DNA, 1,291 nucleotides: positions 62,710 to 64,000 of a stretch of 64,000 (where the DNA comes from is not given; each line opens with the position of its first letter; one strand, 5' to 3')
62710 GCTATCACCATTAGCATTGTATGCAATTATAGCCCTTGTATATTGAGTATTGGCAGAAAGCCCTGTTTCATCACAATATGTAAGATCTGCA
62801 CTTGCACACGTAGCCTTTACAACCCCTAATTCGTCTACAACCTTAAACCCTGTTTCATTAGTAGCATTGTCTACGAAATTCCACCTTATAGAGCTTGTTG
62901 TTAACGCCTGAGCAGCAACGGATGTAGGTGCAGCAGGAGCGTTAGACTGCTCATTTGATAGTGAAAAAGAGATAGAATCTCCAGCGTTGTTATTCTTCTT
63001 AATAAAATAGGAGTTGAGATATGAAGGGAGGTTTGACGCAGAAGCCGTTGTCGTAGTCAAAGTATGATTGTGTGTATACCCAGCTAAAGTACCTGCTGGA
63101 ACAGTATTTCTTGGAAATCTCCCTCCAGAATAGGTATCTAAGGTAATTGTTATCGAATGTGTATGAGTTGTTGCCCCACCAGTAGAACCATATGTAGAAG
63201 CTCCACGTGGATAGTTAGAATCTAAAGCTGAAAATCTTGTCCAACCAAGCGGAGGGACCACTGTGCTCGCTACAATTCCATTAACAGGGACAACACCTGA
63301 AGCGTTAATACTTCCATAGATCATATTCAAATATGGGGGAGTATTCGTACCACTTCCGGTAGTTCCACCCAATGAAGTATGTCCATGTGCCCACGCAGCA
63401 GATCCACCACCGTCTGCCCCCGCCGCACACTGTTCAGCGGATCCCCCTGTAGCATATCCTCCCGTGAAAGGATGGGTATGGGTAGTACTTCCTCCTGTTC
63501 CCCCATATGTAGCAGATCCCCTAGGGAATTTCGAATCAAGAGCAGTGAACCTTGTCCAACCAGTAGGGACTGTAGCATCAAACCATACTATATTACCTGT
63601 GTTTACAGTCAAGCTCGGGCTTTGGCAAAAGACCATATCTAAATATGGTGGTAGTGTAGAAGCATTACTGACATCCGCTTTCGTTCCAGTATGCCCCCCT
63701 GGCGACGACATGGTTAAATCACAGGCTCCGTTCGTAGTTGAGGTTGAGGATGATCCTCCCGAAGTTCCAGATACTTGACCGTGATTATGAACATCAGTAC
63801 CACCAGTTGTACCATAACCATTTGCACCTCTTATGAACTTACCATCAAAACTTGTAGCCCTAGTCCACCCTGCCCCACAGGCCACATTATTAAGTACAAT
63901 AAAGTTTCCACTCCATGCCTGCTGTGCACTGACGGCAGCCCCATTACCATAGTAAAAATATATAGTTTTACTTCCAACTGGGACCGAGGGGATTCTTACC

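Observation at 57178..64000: Giant surface protein (>2,270 aa) combining phage-tail-collar-like repeats, an FN3-like repeat array and CarboxypepD_reg-like anchoring modules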

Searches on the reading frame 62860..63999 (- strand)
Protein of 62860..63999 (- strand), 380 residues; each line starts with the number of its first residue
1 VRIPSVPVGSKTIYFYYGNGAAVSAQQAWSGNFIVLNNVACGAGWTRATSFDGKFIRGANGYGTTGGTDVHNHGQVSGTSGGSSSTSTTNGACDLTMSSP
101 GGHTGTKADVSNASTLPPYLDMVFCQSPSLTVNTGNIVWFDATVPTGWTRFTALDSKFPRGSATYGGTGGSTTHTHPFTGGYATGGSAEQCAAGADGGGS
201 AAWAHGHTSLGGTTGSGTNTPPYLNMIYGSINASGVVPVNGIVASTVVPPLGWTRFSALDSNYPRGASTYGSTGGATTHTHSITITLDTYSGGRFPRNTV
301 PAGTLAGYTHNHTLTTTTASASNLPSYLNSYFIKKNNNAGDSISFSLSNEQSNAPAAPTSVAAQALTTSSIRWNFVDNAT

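Call 10: find_homologous_proteins(query=window:62860-63999:-, max_evalue=0.001)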
Query window:62860-63999:- (380 aa): 47 proteins with E <= 0.001 among 8000 candidates.
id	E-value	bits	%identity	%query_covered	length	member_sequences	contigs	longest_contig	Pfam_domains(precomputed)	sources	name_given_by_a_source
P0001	1.2e-91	326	45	100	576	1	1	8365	PF10102.15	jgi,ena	-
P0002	2.8e-80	289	47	88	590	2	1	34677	PF10102.15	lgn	-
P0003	2.9e-80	289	46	88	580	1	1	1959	PF10102.15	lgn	-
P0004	7.3e-78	281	47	88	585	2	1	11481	PF10102.15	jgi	jgi:hypothetical protein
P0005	1.5e-77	280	45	92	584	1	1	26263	PF10102.15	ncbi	-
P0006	1.0e-76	277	43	92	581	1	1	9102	PF10102.15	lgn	-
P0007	1.6e-76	276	44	88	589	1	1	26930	PF10102.15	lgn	-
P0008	3.0e-76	275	48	88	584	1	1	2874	PF10102.15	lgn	-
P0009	1.7e-74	270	45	88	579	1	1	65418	PF10102.15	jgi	jgi:hypothetical protein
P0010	3.9e-73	265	40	88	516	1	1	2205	PF10102.15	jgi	jgi:hypothetical protein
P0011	1.0e-72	264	39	87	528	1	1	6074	PF12788.13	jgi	jgi:hypothetical protein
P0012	1.3e-70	257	44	88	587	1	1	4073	PF10102.15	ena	-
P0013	3.4e-70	256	43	88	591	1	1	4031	PF10102.15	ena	-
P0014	6.2e-69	251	44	87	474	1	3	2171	-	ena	-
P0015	7.8e-66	241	42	88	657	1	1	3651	PF21882.3,PF10102.15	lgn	-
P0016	1.3e-65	241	37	96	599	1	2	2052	PF25788.3,PF10102.15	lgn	-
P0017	1.2e-62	231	40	88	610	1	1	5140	PF10102.15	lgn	-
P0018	5.6e-62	228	37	96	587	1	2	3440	PF10102.15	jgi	-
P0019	9.1e-59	218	41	77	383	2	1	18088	PF10102.15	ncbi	-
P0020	1.3e-58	217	46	66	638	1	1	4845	PF25023.2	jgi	jgi:RHS repeat-associated protein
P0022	1.7e-52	197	50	54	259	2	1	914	PF10102.15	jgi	jgi:hypothetical protein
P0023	5.9e-45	172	47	42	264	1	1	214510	PF10102.15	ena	-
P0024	1.1e-44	172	40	61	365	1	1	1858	PF10102.15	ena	-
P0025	2.2e-44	171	37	88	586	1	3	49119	PF10102.15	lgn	-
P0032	3.2e-13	68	43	26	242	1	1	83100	-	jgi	jgi:hypothetical protein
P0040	9.3e-10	57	48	23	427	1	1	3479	PF01391.24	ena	-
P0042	3.3e-6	45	48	8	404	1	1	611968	-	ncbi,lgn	-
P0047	1.8e-4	39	34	47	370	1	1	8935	-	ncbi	-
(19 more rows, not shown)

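Call 12: find_related_loci(query=window:62860-63999:-, collection=genome_contigs, flank=10000)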
Query window:62860-63999:- (380 aa) in genome_contigs; peptide patterns used: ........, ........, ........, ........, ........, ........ (x = any residue, [..] = any of these).
147 stretches matched a pattern; 2 encode a relative of the query (tblastn E <= 1e-3); 2 distinct loci.
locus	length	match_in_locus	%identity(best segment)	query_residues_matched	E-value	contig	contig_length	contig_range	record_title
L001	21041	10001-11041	51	1-336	4e-71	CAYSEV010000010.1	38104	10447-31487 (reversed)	MAG TPA_asm: uncultured Gammaproteobacteria bacterium isolate SRP342105_co1_249 genome assembly, contig: NODE_1348_lengt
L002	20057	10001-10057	79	1-19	1e-5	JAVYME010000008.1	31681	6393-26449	MAG: Candidatus Iainarchaeum archaeon isolate DPZ-2_202101_bins_90 DPZ-2_202101_bins_90_scaffold_8, whole genome shotgun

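Call 23: search_protein_families(library=pfam, proteins=[window:62875-63918:-, P0001, P0002, P0032, P0040, P0011, P0020], max_evalue=10)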
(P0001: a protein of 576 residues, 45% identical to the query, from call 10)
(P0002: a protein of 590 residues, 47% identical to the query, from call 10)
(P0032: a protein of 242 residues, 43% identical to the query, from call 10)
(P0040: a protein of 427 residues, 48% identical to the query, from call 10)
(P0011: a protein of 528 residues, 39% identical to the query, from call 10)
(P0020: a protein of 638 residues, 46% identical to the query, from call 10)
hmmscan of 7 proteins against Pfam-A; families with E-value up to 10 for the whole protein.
window:62875-63918:- (348 aa): 0 families

P0001 (576 aa): 3 families
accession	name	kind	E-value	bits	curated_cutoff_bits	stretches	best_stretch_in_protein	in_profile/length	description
PF10102.14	DUF2341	-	2.2e-15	57.3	23.4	1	80-134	1-56/84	Domain of unknown function (DUF2341)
PF25523.1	Ig_RIMBP2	-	0.018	15.5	27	1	464-504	2-42/105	RIMBP2-like, immunoglobulin-like domain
PF22633.2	F5_F8_type_C_2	-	7.3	7.7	27.8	1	484-526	37-80/91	NedA-like, galactose-binding domain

P0002 (590 aa): 1 family
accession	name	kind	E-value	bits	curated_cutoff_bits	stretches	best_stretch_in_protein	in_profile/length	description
PF10102.14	DUF2341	-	2.3e-13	50.8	23.4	1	208-263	1-57/84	Domain of unknown function (DUF2341)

P0032 (242 aa): 0 families

P0040 (427 aa): 3 families
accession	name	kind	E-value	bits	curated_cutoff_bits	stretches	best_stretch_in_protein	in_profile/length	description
PF01391.23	Collagen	-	2.7e-28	97.9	27.2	3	268-326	1-59/60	Collagen triple helix repeat (20 copies)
PF02369.22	Big_1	-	0.047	14.2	34.9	1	30-77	20-61/93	Bacterial Ig-like domain (group 1)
PF18565.7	Glyco_hydro2_C5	-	0.081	13.2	32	1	25-58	14-47/103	Glycoside hydrolase family 2 C-terminal domain 5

P0011 (528 aa): 6 families
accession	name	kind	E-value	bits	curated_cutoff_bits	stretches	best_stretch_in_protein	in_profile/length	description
PF12788.12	YmaF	-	4.8e-07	30.7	27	3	77-126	18-68/97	YmaF family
PF23277.2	Ig_Dlec1_1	-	0.051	14.2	29.7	0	263-291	38-66/105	Deleted in lung and esophageal cancer protein 1 Ig domain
PF10371.14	EKR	-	0.088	13.1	27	0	61-72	38-49/55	Domain of unknown function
PF25788.1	Ig_Rha78A_N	-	0.2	12.4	27.4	1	401-439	54-92/105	Rha78A-like, N-terminal immunoglobulin domain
PF13205.12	Big_5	-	0.25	12.5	23.6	1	361-447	11-105/105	Bacterial Ig-like domain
PF06112.16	Herpes_capsid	-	0.99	9.9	25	3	283-336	109-160/172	Gammaherpesvirus capsid protein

P0020 (638 aa): 1 family
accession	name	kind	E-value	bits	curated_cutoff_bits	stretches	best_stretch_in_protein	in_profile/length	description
PF01456.22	Mucin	-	5.6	7.4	34.7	1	78-155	56-137/143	Mucin-like glycoprotein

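Call 24: predict_structure(alignment_id=A1)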
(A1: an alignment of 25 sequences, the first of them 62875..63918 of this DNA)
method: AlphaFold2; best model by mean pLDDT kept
length: 348 residues; sequences in the alignment: 25
mean_pLDDT: 79.1   pTM: 0.74
mean pLDDT of the five models: 79.1, 78.4, 75.5, 75.3, 73.2
residues with pLDDT >= 90: 183; 70-90: 55; 50-70: 36; < 50: 74
segments of 3 or more residues with pLDDT < 50: 56-75, 167-173, 266-280, 317-331, 334-348
pLDDT, mean of each block of 10 residues (from residue 1): 92 96 98 96 88 54 41 52 90 98 92 96 98 98 94 71 50 57 86 97 95 96 92 98 96 87 54 44 74 94 95 56 45 47 43
secondary structure, 60 per line:
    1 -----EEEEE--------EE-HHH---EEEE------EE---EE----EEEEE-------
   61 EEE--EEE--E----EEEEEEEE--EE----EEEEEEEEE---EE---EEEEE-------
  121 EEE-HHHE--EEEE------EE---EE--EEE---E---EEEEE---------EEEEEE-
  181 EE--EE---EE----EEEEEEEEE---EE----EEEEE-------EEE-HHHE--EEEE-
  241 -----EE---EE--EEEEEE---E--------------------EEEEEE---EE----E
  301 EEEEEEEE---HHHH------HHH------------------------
elements in order: E6-10 E28-31 E49-53 E61-63 E66-68 E76-83 E92-100 E109-113 E121-123 E131-134 E150-152 E160-164 E174-179 E196-204 E214-218 E226-228 E236-239 E255-260 E285-290 E300-308 H312-315

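Call 36: fold_search(model_id=the predicted structure, library=viral)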
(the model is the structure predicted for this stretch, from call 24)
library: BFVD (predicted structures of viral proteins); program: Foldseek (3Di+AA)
matches with E <= 10: 57; with E <= 0.001: 2
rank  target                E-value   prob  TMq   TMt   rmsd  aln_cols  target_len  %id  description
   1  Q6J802                1.2e-17  1.00  0.56  0.22  16.5       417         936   22  Pas29 [Actinoplanes phage phiAsp2]
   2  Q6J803                1.7e-15  1.00  0.55  0.16  16.8       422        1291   19  Pas28 [Actinoplanes phage phiAsp2]
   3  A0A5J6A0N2            9.5e-03  0.87  0.31  0.29  36.2       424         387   13  Tail fiber protein [Aeromonas phage MJG]
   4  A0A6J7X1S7            1.0e-02  0.93  0.28  0.20  14.7       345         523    9  Uncharacterized protein [uncultured Caudovirales phage]
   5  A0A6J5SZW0            1.7e-02  0.80  0.29  0.25  24.2       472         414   10  Phage tail collar domain containing protein [uncultured Caudovirales phage]
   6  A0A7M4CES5            2.2e-01  0.01  0.08  0.06  30.9       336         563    9  Uncharacterized protein [Pyramimonas orientalis virus 01B]
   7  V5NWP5                6.2e-01  0.03  0.08  0.12  31.1       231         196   10  F-UL4 protein [Chelonid alphaherpesvirus 5]
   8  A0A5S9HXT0            8.5e-01  0.01  0.09  0.09  36.8       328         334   11  Uncharacterized protein [Tenacibaculum phage PTm5]
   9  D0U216                1.9e+00  0.00  0.06  0.04  36.2       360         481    9  Uncharacterized protein [Clavibacter phage CMP1]
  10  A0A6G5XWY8            2.0e+00  0.11  0.16  0.33   9.4       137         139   12  (no name in the UniProt tables at hand)
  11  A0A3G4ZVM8            2.0e+00  0.02  0.09  0.09  28.8       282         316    9  Alginate lyase 2 domain-containing protein [Edafosvirus sp.]
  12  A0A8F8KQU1            2.0e+00  0.02  0.09  0.16  27.1       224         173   12  Uncharacterized protein [Clandestinovirus]
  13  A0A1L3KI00            2.3e+00  0.03  0.15  0.13  20.0       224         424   10  Maturation protein [Beihai levi-like virus 19]
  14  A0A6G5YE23            2.3e+00  0.01  0.07  0.11  25.7       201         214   10  (no name in the UniProt tables at hand)
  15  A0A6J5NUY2            2.6e+00  0.11  0.16  0.21   8.8       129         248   18  Phage tail collar domain containing protein [uncultured Caudovirales phage]
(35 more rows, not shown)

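Call 37: search_dna_similar(query=window:62875-63918:-, collection=phages, mode=protein, max_evalue=0.001, max_rows=40)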
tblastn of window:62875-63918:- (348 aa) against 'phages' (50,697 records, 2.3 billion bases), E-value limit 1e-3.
No match.

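Call 43: search_protein_families(library=phrogs, proteins=[window:62875-63918:-, P0001, P0040, P0032, P0011], max_evalue=1)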
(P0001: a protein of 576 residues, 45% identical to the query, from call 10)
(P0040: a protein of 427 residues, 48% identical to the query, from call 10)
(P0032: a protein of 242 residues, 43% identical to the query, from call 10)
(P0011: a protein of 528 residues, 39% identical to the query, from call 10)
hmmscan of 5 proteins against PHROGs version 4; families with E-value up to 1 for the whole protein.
window:62875-63918:- (348 aa): 0 families

P0001 (576 aa): 2 families
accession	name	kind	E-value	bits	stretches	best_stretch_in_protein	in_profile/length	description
phrog_18315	-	unknown function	1.4e-06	27.5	1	462-548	104-192/918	-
phrog_5753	-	unknown function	0.9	10.6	0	258-268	13-23/62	-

P0040 (427 aa): 58 families (the best 25 are shown)
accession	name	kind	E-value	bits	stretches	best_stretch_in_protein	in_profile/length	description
phrog_6320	-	tail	1.1e-50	174.2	2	216-331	91-215/745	tail fiber protein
phrog_819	-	tail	3.1e-38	132.6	2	220-345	496-623/1024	tail protein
phrog_5073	-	tail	7.8e-36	125.2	2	158-247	274-363/519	tail fiber protein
phrog_8745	-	tail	1.4e-31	109.8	2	157-264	1380-1487/1803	tail fiber protein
phrog_38806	-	unknown function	6.6e-31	108.7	3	209-301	65-151/285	-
phrog_366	-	tail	3.5e-28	100.3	3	159-251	292-385/474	tail fiber protein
phrog_29268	-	unknown function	2.1e-26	93.3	3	207-329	417-539/653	-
phrog_1658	-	unknown function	3.9e-26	93.3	3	126-220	24-109/239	-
phrog_10972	-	tail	2.2e-22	81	4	159-219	156-222/343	tail fiber protein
phrog_26246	-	tail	4.6e-21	76.3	2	160-277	92-209/329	tail protein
phrog_3890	-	tail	2.5e-20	71.6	4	157-203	1899-1945/3453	straight fibre tail protein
phrog_3420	-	unknown function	5.6e-20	71.5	1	155-340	160-342/929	-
phrog_18350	-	tail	2.4e-18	67.7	3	196-274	114-196/253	tail fiber protein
phrog_1806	-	tail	1.6e-17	64.7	2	156-271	105-230/276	collagen like minor tail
phrog_22681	-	DNA, RNA and nucleotide metabolism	2.6e-17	64.1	5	213-264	101-152/157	DNA polymerase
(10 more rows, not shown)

P0032 (242 aa): 4 families
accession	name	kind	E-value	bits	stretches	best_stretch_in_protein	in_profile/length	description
phrog_33513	-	unknown function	4.4e-09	35.8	1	87-135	500-548/1042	-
phrog_38418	-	unknown function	1.6e-06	28.3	1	101-135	135-169/472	-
phrog_20500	-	tail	0.00058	18.5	1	74-156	445-524/1365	tail protein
phrog_16122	-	head and packaging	0.0033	17.5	1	89-142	120-172/526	virion structural protein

P0011 (528 aa): 4 families
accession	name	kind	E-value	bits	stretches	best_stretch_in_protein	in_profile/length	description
phrog_35824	-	unknown function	0.0051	18.1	0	167-230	37-96/119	-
phrog_37549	-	head and packaging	0.52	8.9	1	343-439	644-744/1072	virion structural protein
phrog_27222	-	unknown function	0.6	11.4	0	52-66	25-39/46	-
phrog_24754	-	tail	0.75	10.6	0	282-349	77-139/202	tail fiber protein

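Call 65: list_cluster_members(proteins=[P0005, P0019, P0042, P0047, P0048, P0050, P0052, P0054, P0061])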
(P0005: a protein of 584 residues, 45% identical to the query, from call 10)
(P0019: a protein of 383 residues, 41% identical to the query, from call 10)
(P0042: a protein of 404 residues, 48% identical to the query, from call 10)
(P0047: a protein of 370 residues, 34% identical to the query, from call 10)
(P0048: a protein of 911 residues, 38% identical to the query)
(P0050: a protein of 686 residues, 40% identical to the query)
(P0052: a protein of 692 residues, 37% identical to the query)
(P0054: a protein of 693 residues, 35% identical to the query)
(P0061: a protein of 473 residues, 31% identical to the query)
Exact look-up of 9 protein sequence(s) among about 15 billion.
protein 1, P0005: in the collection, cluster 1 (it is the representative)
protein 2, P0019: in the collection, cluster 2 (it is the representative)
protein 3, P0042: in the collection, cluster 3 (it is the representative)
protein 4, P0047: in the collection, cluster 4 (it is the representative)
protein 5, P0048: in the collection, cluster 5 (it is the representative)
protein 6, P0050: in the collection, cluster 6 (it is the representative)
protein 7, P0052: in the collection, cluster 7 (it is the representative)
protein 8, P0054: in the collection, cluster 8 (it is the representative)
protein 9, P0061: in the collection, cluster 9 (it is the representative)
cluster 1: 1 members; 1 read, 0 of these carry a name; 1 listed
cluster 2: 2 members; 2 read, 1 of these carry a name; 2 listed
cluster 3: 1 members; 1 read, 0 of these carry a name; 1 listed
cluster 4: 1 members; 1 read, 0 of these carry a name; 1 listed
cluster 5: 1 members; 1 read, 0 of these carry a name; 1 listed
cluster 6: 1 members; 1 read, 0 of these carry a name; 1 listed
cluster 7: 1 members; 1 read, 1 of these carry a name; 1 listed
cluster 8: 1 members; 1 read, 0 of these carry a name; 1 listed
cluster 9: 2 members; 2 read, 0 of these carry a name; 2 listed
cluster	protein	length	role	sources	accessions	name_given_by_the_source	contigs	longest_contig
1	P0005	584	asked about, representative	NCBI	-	-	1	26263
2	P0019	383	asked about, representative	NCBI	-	-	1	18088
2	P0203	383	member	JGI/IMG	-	hypothetical protein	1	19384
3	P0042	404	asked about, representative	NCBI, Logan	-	-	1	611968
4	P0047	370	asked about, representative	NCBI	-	-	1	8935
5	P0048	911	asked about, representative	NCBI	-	-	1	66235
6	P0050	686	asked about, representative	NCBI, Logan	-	-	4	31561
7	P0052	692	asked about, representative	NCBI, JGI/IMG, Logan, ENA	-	hypothetical protein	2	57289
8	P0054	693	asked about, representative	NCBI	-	-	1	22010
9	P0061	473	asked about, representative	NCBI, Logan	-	-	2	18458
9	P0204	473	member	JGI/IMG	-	-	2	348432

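Call 67: find_encoding_contigs(protein=P0005, flank=8000, max_places=2)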
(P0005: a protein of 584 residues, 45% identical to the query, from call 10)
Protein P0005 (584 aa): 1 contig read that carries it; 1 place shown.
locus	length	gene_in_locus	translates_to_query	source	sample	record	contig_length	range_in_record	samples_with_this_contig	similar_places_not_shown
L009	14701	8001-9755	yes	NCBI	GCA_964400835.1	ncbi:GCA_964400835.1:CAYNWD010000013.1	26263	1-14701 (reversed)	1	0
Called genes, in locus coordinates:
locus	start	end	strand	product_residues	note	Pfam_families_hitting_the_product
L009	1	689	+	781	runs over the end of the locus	PF00403:HMA, PF00122:E1-E2_ATPase, PF00702:Hydrolase, PF12710:HAD (weak)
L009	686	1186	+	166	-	PF07610:DUF1573 (weak), PF22544:HYDIN_VesB_CFA65-like_Ig (weak)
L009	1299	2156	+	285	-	-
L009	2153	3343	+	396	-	PF00581:Rhodanese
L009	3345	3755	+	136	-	-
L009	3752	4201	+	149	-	-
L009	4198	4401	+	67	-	-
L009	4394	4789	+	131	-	PF03713:DUF305, PF13628:DUF4142 (weak)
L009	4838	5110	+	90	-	PF18926:DUF5676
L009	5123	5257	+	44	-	-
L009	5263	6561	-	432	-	PF00892:EamA, PF01687:Flavokinase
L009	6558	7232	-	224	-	PF00027:cNMP_binding, PF13545:HTH_Crp_2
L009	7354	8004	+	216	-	-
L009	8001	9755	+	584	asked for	PF10102:DUF2341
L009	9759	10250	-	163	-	-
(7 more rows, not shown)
